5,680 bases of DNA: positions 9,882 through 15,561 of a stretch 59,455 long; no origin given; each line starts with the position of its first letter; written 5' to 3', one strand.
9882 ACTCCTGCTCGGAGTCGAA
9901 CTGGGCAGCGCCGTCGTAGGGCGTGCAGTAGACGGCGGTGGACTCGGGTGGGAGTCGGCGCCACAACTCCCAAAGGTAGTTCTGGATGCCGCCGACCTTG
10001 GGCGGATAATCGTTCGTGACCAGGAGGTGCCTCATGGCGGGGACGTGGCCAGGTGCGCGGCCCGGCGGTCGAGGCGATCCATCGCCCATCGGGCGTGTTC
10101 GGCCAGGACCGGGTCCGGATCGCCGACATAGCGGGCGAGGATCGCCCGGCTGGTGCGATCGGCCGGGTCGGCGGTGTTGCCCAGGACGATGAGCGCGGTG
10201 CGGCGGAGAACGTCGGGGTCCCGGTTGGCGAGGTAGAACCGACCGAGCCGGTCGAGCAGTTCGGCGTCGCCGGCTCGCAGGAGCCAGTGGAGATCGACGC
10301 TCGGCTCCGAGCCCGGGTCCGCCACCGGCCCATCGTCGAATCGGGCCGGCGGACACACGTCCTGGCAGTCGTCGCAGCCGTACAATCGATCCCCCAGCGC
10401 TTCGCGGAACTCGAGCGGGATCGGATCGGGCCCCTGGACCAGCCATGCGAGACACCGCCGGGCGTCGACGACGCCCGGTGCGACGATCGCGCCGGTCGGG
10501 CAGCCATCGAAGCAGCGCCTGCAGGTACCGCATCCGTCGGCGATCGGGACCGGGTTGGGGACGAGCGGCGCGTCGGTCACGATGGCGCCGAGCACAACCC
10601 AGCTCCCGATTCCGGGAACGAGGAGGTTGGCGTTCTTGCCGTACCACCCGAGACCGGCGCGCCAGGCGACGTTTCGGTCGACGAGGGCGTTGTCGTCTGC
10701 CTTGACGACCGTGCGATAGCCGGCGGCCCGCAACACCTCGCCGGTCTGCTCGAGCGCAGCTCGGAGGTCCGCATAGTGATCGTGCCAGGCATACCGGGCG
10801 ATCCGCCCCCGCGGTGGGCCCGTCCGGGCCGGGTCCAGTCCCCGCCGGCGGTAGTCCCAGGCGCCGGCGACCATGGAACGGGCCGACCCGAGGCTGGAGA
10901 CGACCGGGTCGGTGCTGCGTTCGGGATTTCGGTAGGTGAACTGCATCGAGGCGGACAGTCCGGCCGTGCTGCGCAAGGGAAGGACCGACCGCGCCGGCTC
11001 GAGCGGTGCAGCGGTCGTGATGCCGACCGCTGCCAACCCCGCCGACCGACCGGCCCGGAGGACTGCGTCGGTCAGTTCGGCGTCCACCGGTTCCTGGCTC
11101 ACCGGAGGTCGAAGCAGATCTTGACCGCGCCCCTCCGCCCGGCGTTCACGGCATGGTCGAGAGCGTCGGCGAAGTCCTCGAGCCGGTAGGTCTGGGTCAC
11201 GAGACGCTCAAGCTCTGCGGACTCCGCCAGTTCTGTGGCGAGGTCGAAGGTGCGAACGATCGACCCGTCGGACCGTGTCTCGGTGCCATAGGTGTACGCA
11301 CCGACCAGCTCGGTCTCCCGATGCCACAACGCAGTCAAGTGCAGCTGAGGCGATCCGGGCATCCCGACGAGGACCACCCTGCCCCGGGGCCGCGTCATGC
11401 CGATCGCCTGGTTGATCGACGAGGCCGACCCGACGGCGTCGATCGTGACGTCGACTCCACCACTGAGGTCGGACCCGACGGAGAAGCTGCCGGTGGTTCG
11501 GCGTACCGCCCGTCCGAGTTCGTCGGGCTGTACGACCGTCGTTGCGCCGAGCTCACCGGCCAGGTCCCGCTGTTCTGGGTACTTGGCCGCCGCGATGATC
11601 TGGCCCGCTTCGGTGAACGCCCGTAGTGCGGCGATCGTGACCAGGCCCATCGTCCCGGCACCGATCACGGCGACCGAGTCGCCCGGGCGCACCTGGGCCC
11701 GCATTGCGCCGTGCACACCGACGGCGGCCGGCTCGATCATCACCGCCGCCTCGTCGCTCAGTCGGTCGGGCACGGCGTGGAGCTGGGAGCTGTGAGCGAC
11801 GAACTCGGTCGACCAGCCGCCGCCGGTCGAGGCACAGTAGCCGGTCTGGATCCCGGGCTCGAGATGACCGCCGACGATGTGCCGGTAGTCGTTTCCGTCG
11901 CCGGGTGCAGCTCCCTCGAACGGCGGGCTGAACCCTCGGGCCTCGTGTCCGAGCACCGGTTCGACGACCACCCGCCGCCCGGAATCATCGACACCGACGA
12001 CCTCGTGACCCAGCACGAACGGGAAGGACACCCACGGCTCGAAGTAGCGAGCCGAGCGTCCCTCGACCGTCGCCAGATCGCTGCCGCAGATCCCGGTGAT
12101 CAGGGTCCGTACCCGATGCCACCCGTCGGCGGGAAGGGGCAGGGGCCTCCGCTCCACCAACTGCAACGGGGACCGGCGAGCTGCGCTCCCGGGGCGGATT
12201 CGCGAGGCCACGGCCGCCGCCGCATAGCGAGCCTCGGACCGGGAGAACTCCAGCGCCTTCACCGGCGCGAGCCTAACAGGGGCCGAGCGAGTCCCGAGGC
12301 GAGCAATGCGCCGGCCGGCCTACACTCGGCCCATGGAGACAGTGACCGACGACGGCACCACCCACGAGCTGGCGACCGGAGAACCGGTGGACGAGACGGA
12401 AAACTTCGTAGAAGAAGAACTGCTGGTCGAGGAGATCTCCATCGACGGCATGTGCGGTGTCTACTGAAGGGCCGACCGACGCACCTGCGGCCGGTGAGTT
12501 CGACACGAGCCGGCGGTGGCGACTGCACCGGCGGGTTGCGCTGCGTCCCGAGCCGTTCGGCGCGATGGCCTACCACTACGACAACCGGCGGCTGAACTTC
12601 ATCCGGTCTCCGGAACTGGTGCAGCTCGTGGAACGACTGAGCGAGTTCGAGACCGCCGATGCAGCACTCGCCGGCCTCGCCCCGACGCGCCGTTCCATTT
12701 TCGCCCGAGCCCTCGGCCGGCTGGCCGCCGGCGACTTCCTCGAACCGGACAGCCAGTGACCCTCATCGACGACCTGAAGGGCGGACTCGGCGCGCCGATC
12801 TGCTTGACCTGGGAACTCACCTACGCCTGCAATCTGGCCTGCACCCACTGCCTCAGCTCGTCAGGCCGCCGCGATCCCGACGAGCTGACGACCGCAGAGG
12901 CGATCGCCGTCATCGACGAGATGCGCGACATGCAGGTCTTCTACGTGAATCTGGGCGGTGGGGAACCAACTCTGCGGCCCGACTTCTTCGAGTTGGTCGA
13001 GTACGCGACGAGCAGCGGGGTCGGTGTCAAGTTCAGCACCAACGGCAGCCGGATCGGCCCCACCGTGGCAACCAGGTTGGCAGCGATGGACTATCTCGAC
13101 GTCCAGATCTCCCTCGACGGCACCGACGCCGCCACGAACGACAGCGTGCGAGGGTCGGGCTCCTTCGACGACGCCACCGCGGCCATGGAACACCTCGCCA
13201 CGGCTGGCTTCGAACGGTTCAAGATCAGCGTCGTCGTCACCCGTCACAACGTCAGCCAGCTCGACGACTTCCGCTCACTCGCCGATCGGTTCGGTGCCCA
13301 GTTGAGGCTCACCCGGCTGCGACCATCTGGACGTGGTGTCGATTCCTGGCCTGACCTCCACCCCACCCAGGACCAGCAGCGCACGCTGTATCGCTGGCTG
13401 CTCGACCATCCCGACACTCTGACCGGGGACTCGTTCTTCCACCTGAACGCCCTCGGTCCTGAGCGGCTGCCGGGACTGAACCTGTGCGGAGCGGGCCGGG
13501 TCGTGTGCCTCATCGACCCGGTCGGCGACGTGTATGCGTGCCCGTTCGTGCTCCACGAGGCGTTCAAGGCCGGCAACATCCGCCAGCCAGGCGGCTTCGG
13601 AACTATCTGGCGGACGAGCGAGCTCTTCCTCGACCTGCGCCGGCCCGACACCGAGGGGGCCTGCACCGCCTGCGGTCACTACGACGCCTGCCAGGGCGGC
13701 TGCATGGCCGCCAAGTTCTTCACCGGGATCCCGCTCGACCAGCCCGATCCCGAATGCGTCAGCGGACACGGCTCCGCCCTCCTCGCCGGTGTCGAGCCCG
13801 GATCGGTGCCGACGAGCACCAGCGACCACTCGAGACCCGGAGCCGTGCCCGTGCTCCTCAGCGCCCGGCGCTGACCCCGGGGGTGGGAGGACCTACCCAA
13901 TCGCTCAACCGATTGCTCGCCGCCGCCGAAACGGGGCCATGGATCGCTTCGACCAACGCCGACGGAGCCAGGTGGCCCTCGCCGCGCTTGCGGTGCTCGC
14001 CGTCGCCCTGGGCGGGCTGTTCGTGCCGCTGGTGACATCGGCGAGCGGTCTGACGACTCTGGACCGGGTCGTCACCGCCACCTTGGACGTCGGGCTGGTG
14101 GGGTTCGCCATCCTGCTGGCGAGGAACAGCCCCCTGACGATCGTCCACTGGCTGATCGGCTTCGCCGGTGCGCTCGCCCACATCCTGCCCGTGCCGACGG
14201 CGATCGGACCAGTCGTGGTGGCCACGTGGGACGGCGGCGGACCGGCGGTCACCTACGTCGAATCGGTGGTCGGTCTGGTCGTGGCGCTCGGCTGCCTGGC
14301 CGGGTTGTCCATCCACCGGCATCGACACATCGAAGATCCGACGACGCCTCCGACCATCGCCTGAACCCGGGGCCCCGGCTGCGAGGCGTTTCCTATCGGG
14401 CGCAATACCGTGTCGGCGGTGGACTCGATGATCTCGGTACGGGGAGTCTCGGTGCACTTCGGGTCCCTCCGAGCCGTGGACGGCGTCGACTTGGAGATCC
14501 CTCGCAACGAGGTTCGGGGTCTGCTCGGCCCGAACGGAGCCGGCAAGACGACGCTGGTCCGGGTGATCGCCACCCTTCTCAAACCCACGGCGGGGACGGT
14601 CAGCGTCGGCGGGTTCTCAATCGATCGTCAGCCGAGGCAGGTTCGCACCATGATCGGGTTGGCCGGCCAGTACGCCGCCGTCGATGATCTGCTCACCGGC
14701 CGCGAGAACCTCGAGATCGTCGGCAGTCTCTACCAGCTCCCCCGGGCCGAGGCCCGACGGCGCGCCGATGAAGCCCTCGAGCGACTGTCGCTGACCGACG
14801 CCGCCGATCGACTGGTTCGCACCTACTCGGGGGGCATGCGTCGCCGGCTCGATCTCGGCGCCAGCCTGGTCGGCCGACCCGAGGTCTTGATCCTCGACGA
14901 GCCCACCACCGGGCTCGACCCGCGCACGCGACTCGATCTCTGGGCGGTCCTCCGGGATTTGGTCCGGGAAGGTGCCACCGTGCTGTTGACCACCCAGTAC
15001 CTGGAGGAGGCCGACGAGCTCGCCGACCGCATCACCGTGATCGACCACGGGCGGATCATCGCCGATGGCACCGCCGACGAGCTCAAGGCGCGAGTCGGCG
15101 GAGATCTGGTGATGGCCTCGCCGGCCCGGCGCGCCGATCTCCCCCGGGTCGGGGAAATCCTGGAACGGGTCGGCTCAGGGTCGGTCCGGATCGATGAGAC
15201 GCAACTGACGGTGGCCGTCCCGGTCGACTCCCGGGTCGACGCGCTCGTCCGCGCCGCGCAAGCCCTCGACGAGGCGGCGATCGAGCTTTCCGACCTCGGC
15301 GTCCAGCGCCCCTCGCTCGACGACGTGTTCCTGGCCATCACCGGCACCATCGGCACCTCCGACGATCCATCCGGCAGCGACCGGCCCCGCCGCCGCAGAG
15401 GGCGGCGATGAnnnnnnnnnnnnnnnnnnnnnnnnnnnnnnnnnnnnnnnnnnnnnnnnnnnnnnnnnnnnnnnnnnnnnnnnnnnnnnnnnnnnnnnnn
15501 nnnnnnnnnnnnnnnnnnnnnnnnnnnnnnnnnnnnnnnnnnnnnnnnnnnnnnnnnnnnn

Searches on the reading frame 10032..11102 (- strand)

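Call 42: search_protein_families(library=ncbifam, proteins=[window:10032-11102:-], max_evalue=0.00001)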
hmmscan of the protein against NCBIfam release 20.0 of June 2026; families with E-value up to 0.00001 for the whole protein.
window:10032-11102:- (356 aa): 2 families
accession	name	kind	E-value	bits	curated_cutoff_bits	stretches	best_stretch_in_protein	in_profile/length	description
TIGR00276.1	TIGR00276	equivalog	1.5e-65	221.4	200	1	17-343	4-336/337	tRNA epoxyqueuosine(34) reductase QueG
TIGR02486.1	RDH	subfamily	1.6e-10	41.3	160.35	1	120-208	130-224/314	reductive dehalogenase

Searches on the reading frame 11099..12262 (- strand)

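Call 42: search_protein_families(library=ncbifam, proteins=[window:11099-12262:-], max_evalue=0.00001)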
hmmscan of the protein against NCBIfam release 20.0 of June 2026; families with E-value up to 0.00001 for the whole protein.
window:11099-12262:- (387 aa): 18 families
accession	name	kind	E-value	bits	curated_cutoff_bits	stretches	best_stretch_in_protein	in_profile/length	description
NF007375.0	PRK09880.1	equivalog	3.3e-28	98.4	469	1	144-384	120-343/344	L-idonate 5-dehydrogenase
NF041097.1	keto_inos_dh_IolM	equivalog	7.2e-28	97.3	450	1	171-374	182-380/389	scyllo-inosose 3-dehydrogenase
NF007489.0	PRK10083.1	equivalog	1.2e-27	96.8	376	1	36-316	14-276/339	Zn-dependent oxidoreductase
TIGR00692.1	tdh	equivalog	2.9e-21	75.9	458.35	1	51-380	28-336/340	L-threonine 3-dehydrogenase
NF003808.0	PRK05396.1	equivalog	6.2e-21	74.6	380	1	41-380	20-336/341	L-threonine 3-dehydrogenase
TIGR03451.1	mycoS_dep_FDH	equivalog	4.2e-20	71.9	512.9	1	155-370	136-345/358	S-(hydroxymethyl)mycothiol dehydrogenase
TIGR03366.1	HpnZ_proposed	hypoth_equivalog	1e-19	70.9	328.1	1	148-301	108-254/315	putative phosphonate catabolism associated alcohol dehydrogenase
TIGR02818.1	adh_III_F_hyde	equivalog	1.7e-17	63.6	543.95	1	188-371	180-356/368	S-(hydroxymethyl)glutathione dehydrogenase/class III alcohol dehydrogenase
TIGR03989.1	Rxyl_3153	subfamily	7e-17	61.7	440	1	150-370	141-357/370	NDMA-dependent alcohol dehydrogenase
NF007642.0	PRK10309.1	equivalog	9.4e-16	58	550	1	147-370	114-332/347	galactitol-1-phosphate 5-dehydrogenase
NF041172.1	AcrlCoa_red_Thmprot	equivalog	9.7e-16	57.6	500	1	39-381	18-331/334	acryloyl-CoA reductase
NF010344.0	PRK13771.1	subfamily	8.6e-14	51.2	349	1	142-382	110-331/334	putative alcohol dehydrogenase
NF006940.0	PRK09422.1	equivalog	3.3e-13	49.3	344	1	145-322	112-283/338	alcohol dehydrogenase AdhP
TIGR02824.1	quinone_pig3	subfamily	1.2e-12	47.5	296.8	1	146-371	90-312/325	putative NAD(P)H quinone oxidoreductase, PIG3 family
NF047908.1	AldhRedAhr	equivalog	6.5e-11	41.7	470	1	146-321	118-282/335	NADPH-dependent aldehyde reductase Ahr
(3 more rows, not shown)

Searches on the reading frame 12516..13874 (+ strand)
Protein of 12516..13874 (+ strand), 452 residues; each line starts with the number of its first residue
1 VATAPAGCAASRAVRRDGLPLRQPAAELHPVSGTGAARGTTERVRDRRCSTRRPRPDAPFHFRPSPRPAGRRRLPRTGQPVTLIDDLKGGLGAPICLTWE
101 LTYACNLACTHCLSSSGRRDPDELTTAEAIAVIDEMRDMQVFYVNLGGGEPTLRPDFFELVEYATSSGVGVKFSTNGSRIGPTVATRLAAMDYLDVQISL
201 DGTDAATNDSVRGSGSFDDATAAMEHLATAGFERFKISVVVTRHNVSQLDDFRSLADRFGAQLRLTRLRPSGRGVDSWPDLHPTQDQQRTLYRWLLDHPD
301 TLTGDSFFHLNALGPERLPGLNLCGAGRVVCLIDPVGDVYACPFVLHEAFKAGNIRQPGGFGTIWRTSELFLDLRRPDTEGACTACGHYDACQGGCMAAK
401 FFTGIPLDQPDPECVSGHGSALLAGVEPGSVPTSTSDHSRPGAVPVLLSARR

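Call 42: search_protein_families(library=ncbifam, proteins=[window:12516-13874:+], max_evalue=0.00001)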
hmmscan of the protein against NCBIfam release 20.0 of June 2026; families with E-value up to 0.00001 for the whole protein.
window:12516-13874:+ (452 aa): 59 families (the best 25 are shown)
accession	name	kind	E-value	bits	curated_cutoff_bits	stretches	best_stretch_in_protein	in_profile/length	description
TIGR03962.1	mycofact_rSAM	equivalog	1.5e-179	596.5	265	1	85-420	2-337/339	mycofactocin radical SAM maturase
TIGR04545.1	rSAM_ahbD_hemeb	equivalog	1.2e-50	172.9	500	2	97-292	2-199/339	heme b synthase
TIGR04055.1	rSAM_NirJ2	equivalog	1.9e-46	159.1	500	2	97-280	2-186/326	putative heme d1 biosynthesis radical SAM protein NirJ2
TIGR04053.2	TIGR04053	equivalog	2.3e-41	142.3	395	2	93-297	6-212/366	TIGR04053 family radical SAM/SPASM domain-containing protein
NF045574.1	sacti_mat_StsB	exception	2.6e-40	138.7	625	1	101-400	102-399/466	StsB family radical SAM/SPASM domain sactipeptide maturase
TIGR04051.1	rSAM_NirJ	equivalog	1.7e-39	135.8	515.45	1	97-297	4-204/354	heme d1 biosynthesis radical SAM protein NirJ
TIGR04303.1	GeoRSP_rSAM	equivalog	2.5e-38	132.5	400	1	91-414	1-324/325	GeoRSP system radical SAM/SPASM protein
TIGR04054.1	rSAM_NirJ1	equivalog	2.6e-34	118.5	650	1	97-258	38-199/387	putative heme d1 biosynthesis radical SAM protein NirJ1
TIGR04347.1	pseudo_SAM_Halo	equivalog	8.7e-34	117.4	525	1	97-297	40-240/390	TIGR04347 family pseudo-SAM/SPASM protein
TIGR03913.1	rad_SAM_trio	equivalog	1.6e-30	105.9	591.75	2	93-257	17-177/477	GDL motif peptide-associated radical SAM/SPASM maturase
TIGR02109.1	PQQ_syn_pqqE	equivalog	2.9e-30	105.4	381.35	1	91-416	3-332/358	pyrroloquinoline quinone biosynthesis protein PqqE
NF050035.1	rSAM_WgK_link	exception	3.3e-29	102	650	2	93-262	7-177/367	radical SAM/SPASM peptide maturase WgkB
TIGR04546.1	rSAM_ahbC_deAc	equivalog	5.6e-28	97.8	650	1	97-273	41-218/390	12,18-didecarboxysiroheme deacetylase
TIGR04251.1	SCM_rSAM_ScmF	equivalog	8.9e-28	97.7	400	1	99-275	8-189/353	SynChlorMet cassette radical SAM/SPASM protein ScmF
TIGR04103.1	rSAM_nif11_3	equivalog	3.7e-27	95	725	1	98-245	8-154/412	nif11-class peptide radical SAM maturase 3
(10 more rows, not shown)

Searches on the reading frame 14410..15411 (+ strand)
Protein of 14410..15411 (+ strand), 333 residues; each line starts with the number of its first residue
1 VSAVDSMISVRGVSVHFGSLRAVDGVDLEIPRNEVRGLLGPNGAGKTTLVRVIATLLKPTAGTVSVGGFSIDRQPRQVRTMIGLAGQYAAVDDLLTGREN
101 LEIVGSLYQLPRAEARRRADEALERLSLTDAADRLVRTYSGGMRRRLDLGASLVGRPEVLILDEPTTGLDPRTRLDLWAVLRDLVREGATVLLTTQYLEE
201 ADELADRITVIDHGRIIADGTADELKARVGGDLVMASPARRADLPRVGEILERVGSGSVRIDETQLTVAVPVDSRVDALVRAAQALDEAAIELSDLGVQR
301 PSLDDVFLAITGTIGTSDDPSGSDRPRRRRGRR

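Call 42: search_protein_families(library=ncbifam, proteins=[window:14410-15411:+], max_evalue=0.00001)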
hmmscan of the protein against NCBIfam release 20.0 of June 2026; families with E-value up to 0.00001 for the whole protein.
window:14410-15411:+ (333 aa): 182 families (the best 25 are shown)
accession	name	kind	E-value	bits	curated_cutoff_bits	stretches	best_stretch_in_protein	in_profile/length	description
TIGR01188.1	drrA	subfamily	2.7e-103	345.4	312.45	1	16-312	2-302/302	daunorubicin resistance ABC transporter, ATP-binding protein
NF000106.1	40850658_otr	exception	3.3e-73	246.8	750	1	7-324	13-333/351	oxytetracycline efflux ABC transporter Otr(C) ATP-binding subunit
NF010060.0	PRK13537.1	equivalog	1.6e-58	198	521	1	5-236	13-245/314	nodulation factor ABC transporter ATP-binding protein NodI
TIGR03864.1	PQQ_ABC_ATP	hypoth_equivalog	5.8e-57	192.9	302.25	1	8-234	2-228/236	ABC transporter, ATP-binding subunit, PQQ-dependent alcohol dehydrogenase system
NF010059.0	PRK13536.1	equivalog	1.2e-53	182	549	1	4-241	40-278/342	nodulation factor ABC transporter ATP-binding protein NodI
NF033858.1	ABC2_perm_RbbA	equivalog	6.4e-52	176.6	1050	1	6-229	265-488/909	ribosome-associated ATPase/putative transporter RbbA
TIGR01288.1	nodI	equivalog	9.5e-52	175.9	424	1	7-312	4-298/303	nodulation factor ABC transporter ATP-binding protein NodI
TIGR03522.1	GldA_ABC_ATP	equivalog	9.1e-47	160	402.6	1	8-311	3-301/301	gliding motility-associated ABC transporter ATP-binding subunit GldA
TIGR01257.1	rim_protein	equivalog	1.2e-41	141.8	4012.85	1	19-309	1951-2247/2272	rim ABC transporter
TIGR03873.1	F420-0_ABC_ATP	hypoth_equivalog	2e-41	142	372.4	1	10-225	4-224/256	putative F420-0 ABC transporter ATP-binding protein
TIGR00968.1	3a0106s01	subfamily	4.1e-41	141.1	342.75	1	8-235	1-228/237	sulfate ABC transporter ATP-binding protein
TIGR03740.1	galliderm_ABC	subfamily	1.4e-40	139.3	309.75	1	10-223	3-209/223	lantibiotic protection ABC transporter ATP-binding subunit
TIGR04406.1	LPS_export_lptB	equivalog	1.5e-40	139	240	1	9-225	3-222/239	LPS export ABC transporter ATP-binding protein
TIGR04521.1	ECF_ATPase_2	equivalog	3e-40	138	330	1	21-226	19-233/279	energy-coupling factor transporter ATPase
TIGR03265.1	PhnT2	equivalog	1.2e-38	133.2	457.7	1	6-227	3-224/353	putative 2-aminoethylphosphonate ABC transporter ATP-binding protein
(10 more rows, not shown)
